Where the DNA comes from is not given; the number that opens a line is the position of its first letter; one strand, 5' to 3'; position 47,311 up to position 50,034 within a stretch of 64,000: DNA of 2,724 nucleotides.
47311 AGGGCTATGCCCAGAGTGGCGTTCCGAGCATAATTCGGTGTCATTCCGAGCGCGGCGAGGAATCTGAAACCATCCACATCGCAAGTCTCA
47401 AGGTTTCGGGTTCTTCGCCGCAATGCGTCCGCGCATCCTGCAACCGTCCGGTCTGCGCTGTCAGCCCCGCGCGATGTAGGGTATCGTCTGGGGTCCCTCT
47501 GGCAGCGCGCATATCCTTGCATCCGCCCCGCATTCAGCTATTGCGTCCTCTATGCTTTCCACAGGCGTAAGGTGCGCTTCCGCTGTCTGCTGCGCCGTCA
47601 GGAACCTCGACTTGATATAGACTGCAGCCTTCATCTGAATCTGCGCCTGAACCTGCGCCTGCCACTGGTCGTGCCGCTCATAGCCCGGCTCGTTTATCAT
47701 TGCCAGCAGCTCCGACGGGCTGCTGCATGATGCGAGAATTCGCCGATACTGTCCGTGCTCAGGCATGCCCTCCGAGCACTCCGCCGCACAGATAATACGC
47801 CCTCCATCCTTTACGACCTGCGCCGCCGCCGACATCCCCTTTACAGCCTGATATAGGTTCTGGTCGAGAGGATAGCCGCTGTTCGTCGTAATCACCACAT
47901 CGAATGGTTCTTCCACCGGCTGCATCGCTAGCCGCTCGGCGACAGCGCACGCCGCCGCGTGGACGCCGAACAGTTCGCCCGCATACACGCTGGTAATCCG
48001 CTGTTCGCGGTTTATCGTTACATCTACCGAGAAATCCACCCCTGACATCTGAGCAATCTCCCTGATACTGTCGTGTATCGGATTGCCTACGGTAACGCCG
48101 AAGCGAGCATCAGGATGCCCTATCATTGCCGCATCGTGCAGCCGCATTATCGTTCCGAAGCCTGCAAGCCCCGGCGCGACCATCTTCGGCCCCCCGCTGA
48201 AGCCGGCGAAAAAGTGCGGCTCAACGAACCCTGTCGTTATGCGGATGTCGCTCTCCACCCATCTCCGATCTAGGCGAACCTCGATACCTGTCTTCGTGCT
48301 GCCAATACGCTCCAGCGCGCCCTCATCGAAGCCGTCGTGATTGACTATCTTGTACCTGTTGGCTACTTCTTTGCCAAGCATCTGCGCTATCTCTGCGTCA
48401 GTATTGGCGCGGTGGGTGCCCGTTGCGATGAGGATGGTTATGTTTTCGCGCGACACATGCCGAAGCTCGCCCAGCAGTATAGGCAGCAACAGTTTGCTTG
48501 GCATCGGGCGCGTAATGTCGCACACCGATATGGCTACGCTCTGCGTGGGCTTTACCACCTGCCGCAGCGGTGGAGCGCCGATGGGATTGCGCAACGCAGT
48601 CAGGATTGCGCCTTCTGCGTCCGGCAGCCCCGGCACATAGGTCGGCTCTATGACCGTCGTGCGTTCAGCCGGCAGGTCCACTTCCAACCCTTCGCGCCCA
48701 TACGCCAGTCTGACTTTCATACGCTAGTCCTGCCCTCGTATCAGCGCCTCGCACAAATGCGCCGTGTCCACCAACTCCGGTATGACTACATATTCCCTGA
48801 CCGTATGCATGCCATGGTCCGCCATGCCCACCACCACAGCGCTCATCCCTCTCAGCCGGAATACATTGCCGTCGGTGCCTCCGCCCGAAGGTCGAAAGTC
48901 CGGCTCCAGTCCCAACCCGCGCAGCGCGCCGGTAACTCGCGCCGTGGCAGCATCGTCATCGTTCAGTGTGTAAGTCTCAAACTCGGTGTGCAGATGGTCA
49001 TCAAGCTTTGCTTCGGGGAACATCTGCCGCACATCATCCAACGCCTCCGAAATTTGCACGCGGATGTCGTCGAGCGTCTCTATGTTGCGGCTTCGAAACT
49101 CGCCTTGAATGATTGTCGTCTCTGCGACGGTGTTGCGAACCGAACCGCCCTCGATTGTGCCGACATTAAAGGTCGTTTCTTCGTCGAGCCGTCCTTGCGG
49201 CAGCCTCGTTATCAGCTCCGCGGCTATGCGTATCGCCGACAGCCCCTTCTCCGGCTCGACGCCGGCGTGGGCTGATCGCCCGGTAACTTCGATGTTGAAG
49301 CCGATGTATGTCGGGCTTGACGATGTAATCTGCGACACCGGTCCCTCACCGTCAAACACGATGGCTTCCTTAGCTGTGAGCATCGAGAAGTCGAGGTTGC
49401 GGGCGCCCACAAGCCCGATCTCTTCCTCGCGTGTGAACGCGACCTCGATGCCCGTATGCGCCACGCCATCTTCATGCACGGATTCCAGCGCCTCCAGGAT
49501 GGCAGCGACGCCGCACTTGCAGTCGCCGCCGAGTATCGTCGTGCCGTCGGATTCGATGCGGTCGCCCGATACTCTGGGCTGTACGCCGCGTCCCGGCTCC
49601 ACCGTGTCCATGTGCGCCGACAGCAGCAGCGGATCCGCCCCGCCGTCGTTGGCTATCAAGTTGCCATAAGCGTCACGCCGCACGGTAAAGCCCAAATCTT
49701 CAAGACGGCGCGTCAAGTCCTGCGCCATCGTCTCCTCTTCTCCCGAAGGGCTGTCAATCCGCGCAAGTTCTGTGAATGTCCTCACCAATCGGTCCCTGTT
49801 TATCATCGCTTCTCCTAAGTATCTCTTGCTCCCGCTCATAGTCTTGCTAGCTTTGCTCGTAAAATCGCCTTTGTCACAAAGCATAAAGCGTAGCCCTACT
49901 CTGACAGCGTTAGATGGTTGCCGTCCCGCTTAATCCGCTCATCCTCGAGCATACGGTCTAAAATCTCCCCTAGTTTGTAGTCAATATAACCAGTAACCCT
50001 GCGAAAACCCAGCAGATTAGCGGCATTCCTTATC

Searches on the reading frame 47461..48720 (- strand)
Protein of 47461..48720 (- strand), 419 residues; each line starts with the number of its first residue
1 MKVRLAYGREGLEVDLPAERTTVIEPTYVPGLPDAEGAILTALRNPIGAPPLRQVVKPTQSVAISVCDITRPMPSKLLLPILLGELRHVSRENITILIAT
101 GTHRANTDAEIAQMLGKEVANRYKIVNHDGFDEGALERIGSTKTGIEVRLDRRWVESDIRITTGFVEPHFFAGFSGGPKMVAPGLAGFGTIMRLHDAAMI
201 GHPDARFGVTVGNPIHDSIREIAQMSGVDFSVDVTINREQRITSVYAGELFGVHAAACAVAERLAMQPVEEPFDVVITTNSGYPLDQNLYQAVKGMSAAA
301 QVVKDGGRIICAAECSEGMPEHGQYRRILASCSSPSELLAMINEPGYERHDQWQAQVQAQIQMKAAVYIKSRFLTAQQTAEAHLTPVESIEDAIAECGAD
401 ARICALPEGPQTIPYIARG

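Call 81: search_protein_families(library=pfam, proteins=[window:47461-48720:-], max_evalue=0.001)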
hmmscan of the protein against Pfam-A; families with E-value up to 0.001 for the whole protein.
window:47461-48720:- (419 aa): 2 families
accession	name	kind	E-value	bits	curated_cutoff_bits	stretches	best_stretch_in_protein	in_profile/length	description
PF09861.14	Lar_N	-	5.9e-62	208.9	23.3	1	7-207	1-203/204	Lactate racemase N-terminal domain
PF21113.2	LarA_C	-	1.3e-30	106.8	25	1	272-409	5-147/152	Lactate racemase C-terminal domain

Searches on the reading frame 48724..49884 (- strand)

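Call 81: search_protein_families(library=pfam, proteins=[window:48724-49884:-], max_evalue=0.001)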
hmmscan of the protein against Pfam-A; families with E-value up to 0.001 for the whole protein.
window:48724-49884:- (386 aa): 4 families
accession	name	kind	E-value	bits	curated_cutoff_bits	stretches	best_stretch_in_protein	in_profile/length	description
PF07687.19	M20_dimer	-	2.6e-19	69.6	21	1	193-284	6-101/107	Peptidase dimerisation domain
PF01546.33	Peptidase_M20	-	2.4e-18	67.2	24.6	1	87-382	1-204/206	Peptidase family M20/M25/M40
PF05343.19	Peptidase_M42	-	6.2e-08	32.5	23.2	1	121-178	134-189/292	M42 glutamyl aminopeptidase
PF04389.22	Peptidase_M28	-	9.6e-07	29.1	21.3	1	83-164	12-76/193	Peptidase family M28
